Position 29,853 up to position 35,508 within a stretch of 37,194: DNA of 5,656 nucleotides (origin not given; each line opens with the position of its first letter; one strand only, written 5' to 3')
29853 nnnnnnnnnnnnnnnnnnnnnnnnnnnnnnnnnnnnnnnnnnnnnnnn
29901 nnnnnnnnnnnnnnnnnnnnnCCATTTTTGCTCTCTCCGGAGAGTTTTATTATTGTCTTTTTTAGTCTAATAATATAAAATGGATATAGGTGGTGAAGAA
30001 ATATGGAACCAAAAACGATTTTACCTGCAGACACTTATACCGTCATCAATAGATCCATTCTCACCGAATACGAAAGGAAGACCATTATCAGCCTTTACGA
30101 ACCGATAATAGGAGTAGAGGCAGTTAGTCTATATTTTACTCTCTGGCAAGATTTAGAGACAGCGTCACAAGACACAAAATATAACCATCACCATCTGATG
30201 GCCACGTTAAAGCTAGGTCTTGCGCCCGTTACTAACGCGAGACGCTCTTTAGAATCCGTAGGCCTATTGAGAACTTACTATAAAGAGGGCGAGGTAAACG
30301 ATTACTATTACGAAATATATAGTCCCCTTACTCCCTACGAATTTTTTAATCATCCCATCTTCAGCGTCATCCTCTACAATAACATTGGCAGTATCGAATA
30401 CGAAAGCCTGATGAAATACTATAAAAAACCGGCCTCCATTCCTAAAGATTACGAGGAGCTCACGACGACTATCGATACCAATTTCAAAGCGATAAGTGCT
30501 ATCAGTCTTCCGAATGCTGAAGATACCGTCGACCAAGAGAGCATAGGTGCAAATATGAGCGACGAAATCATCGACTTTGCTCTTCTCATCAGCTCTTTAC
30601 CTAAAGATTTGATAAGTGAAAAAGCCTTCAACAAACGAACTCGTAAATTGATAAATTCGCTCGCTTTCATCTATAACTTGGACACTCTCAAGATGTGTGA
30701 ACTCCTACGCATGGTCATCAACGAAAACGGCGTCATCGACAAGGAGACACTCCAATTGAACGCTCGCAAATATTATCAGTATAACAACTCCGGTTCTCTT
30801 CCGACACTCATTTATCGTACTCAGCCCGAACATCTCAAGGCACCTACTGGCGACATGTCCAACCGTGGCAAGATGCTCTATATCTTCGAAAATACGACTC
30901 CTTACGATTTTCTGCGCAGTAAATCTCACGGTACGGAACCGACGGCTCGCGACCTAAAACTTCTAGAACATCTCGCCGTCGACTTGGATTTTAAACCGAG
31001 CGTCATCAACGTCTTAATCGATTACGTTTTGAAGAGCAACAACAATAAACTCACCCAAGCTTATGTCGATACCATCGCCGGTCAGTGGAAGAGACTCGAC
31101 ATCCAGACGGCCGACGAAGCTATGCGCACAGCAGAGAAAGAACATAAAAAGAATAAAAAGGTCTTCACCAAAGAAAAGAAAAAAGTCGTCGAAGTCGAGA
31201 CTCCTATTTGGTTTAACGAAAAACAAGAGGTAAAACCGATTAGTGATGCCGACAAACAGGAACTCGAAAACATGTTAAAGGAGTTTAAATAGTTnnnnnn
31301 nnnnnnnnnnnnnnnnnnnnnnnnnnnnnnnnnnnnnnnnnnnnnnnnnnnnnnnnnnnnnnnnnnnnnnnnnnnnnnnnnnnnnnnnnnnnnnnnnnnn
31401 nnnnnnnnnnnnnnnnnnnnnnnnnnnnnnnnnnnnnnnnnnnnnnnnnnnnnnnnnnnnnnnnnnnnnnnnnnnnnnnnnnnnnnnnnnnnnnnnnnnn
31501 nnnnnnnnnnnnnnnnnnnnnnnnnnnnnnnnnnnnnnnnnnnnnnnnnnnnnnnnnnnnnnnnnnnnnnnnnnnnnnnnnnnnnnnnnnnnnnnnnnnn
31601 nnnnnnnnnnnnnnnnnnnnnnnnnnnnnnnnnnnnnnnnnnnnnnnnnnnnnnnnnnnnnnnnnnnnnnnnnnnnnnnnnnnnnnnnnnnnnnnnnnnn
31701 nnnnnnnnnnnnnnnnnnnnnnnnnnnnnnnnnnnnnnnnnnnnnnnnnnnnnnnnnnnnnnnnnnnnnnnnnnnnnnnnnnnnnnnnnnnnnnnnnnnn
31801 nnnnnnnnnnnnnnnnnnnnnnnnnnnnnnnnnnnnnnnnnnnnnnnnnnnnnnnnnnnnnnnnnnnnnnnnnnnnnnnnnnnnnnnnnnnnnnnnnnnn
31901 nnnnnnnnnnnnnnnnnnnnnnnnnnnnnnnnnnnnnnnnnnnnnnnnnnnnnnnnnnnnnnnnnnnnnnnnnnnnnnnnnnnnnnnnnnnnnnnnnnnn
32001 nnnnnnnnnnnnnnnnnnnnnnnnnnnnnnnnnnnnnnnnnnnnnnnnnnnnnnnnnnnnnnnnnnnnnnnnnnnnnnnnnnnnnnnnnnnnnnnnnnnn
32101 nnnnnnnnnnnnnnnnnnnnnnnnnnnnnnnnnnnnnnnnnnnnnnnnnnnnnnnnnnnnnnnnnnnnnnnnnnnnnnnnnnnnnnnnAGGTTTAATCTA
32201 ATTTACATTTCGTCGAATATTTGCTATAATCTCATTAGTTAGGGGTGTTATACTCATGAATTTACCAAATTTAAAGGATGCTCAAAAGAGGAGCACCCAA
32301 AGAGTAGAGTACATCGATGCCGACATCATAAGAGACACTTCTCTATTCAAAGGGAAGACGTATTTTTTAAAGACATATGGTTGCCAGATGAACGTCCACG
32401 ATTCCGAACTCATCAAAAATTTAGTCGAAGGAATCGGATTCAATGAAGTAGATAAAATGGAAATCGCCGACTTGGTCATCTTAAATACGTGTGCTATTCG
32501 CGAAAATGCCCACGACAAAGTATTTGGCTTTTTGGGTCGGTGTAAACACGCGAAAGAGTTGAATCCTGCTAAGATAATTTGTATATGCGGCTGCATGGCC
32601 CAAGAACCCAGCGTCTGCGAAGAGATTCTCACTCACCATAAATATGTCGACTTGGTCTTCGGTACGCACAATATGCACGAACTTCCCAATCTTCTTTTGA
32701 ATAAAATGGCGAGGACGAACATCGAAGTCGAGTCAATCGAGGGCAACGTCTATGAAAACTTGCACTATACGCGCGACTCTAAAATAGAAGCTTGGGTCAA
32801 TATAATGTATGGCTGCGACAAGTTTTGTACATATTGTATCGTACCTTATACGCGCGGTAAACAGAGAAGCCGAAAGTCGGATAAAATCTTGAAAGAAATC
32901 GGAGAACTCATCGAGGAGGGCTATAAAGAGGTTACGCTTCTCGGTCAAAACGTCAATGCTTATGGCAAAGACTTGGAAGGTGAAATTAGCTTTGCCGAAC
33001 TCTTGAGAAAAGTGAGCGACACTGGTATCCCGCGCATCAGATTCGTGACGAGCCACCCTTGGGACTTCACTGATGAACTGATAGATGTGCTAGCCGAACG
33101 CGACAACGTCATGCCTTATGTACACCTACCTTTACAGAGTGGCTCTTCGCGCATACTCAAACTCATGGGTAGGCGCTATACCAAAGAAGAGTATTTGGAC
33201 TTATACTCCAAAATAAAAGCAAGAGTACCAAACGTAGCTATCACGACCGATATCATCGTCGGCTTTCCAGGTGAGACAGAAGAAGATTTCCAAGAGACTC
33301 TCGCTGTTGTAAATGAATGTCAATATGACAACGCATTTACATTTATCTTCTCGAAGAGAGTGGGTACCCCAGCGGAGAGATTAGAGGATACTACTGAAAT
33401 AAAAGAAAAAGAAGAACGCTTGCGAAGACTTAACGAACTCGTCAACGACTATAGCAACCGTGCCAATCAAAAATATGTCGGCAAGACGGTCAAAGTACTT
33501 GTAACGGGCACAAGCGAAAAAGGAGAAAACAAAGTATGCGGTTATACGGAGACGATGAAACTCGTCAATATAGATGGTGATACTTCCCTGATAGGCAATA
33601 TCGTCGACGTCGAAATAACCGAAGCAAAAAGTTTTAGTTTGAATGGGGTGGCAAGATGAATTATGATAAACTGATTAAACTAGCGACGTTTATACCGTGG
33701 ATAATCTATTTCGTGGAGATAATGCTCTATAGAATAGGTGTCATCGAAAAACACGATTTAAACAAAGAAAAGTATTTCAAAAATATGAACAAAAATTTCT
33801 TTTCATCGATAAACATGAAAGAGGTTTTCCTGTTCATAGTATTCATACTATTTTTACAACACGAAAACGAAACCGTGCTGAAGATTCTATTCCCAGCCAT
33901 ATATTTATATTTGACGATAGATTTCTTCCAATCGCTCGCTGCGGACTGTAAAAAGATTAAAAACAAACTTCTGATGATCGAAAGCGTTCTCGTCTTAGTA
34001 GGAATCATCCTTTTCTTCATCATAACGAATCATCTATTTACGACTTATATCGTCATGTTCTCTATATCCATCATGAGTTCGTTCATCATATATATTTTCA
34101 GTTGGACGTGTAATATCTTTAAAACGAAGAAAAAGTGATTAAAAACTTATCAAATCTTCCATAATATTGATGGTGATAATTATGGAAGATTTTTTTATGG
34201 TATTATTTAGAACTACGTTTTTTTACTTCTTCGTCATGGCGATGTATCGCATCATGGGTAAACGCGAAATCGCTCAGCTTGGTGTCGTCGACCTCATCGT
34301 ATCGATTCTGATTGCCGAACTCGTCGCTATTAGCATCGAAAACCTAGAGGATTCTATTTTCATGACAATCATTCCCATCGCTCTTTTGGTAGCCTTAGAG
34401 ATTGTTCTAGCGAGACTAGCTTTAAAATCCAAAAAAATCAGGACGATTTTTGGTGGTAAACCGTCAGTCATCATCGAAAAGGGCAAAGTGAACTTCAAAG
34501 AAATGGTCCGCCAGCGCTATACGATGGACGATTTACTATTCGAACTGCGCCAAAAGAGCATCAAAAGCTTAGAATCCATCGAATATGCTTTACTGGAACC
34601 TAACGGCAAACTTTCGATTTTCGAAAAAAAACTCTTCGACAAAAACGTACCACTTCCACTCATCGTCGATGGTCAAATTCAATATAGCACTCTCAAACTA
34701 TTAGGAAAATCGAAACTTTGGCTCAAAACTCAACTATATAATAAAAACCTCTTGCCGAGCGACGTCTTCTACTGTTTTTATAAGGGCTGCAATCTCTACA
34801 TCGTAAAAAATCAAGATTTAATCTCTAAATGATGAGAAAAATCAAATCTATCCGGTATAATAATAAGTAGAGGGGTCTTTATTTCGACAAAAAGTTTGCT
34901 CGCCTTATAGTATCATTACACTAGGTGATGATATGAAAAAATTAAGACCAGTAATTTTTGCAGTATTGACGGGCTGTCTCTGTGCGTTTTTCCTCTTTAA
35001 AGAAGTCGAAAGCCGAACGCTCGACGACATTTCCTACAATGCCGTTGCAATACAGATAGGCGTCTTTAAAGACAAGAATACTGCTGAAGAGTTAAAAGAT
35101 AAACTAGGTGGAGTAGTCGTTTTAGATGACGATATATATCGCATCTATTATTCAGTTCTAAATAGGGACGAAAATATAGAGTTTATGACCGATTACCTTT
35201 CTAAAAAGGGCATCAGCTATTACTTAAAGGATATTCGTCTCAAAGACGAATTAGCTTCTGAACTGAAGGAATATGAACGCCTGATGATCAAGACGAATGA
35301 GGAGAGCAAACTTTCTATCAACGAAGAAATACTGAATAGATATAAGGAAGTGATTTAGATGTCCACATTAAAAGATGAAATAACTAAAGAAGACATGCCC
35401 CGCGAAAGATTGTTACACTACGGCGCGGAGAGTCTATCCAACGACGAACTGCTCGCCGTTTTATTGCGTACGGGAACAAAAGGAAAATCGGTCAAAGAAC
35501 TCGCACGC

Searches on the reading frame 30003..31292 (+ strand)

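Call 26: search_protein_families(library=pfam, proteins=[window:30003-31292:+], max_evalue=0.001)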
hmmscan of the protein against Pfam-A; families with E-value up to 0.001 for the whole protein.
window:30003-31292:+ (429 aa): 1 family
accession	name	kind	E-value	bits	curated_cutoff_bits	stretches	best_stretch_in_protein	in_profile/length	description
PF07261.16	DnaB_2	-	1.4e-10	41.2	22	1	310-374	9-71/74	Replication initiation and membrane attachment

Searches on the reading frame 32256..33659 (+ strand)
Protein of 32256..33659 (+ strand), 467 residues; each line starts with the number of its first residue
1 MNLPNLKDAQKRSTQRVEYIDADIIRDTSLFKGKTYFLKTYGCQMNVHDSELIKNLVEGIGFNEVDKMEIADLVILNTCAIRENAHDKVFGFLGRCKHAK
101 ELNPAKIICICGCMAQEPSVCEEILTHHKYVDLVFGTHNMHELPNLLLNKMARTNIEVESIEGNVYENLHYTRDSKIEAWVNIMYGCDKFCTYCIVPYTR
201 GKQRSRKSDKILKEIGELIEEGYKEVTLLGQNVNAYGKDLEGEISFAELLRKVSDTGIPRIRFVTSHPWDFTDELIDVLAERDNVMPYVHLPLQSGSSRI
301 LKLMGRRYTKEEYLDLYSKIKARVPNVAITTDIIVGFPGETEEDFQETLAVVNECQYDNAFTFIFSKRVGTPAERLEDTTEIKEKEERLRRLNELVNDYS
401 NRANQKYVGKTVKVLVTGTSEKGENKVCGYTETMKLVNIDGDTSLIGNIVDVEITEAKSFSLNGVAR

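Call 26: search_protein_families(library=pfam, proteins=[window:32256-33659:+], max_evalue=0.001)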
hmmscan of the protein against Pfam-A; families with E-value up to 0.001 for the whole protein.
window:32256-33659:+ (467 aa): 3 families
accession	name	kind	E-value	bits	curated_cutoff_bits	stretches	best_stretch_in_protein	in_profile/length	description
PF04055.27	Radical_SAM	-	3.6e-31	109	29.5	1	181-350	1-164/166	Radical SAM superfamily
PF00919.26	UPF0004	-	5.1e-27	94.2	27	1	36-136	2-98/98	Uncharacterized protein family UPF0004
PF01938.26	TRAM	-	3.1e-13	49.8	21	1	405-465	1-59/61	TRAM domain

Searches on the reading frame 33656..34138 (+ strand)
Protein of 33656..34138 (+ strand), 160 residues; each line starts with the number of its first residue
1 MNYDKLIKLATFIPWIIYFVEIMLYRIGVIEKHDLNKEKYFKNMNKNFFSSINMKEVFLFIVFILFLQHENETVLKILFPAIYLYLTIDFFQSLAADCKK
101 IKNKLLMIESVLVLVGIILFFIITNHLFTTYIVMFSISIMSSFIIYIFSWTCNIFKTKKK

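Call 26: search_protein_families(library=pfam, proteins=[window:33656-34138:+], max_evalue=0.001)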
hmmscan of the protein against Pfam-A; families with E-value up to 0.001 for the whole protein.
window:33656-34138:+ (160 aa): 0 families

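Call 54: search_protein_families(library=pfam, proteins=[window:33656-34138:+], max_evalue=5)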
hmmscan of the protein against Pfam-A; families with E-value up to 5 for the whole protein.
window:33656-34138:+ (160 aa): 2 families
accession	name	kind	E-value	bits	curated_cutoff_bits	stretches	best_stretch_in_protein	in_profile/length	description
PF12666.12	PrgI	-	0.47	11.5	27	1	11-47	45-81/91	PrgI family protein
PF00487.30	FA_desaturase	-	1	9.5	29.7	1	74-150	106-181/253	Fatty acid desaturase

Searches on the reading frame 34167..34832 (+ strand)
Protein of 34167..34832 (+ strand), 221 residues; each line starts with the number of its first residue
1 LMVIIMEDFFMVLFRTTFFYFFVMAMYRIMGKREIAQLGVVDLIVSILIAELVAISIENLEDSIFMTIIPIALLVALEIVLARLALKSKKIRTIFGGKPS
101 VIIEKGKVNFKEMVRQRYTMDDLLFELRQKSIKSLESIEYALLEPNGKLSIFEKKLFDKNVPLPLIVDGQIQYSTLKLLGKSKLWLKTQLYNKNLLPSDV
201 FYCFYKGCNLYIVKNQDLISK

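Call 8: search_protein_families(library=pfam, proteins=[window:34167-34832:+])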
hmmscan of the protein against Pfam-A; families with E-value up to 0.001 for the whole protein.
window:34167-34832:+ (221 aa): 1 family
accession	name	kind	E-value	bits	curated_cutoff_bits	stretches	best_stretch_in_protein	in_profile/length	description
PF04239.17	DUF421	-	7.8e-37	126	23.6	1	86-205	1-128/129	YetF C-terminal domain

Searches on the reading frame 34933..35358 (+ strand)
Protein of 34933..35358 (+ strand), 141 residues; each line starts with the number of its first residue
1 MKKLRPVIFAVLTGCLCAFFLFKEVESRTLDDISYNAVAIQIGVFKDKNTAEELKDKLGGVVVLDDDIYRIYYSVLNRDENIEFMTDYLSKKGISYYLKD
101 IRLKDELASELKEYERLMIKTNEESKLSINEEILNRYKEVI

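Call 8: search_protein_families(library=pfam, proteins=[window:34933-35358:+])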
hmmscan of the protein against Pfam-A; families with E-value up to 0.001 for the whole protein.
window:34933-35358:+ (141 aa): 0 families

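Call 54: search_protein_families(library=pfam, proteins=[window:34933-35358:+], max_evalue=5)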
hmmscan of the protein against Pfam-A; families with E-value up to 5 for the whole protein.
window:34933-35358:+ (141 aa): 2 families
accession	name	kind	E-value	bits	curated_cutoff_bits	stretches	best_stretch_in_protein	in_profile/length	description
PF05036.18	SPOR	-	0.029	15.1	21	1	37-60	4-27/76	SPOR domain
PF00389.36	2-Hacid_dh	-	0.11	12.6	24.6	1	80-138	10-60/134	D-isomer specific 2-hydroxyacid dehydrogenase, catalytic domain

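Call 66: search_protein_families(library=ncbifam, proteins=[window:34933-35358:+], max_evalue=1)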
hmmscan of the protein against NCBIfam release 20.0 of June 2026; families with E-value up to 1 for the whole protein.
window:34933-35358:+ (141 aa): 2 families
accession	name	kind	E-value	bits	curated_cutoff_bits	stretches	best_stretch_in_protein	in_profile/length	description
NF047735.1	MPL36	exception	0.064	12.9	430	1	34-59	232-257/305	RlpA family plasminogen-binding lipoprotein MPL36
TIGR02223.1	ftsN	equivalog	0.068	12.7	107.65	1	36-94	227-292/299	cell division protein FtsN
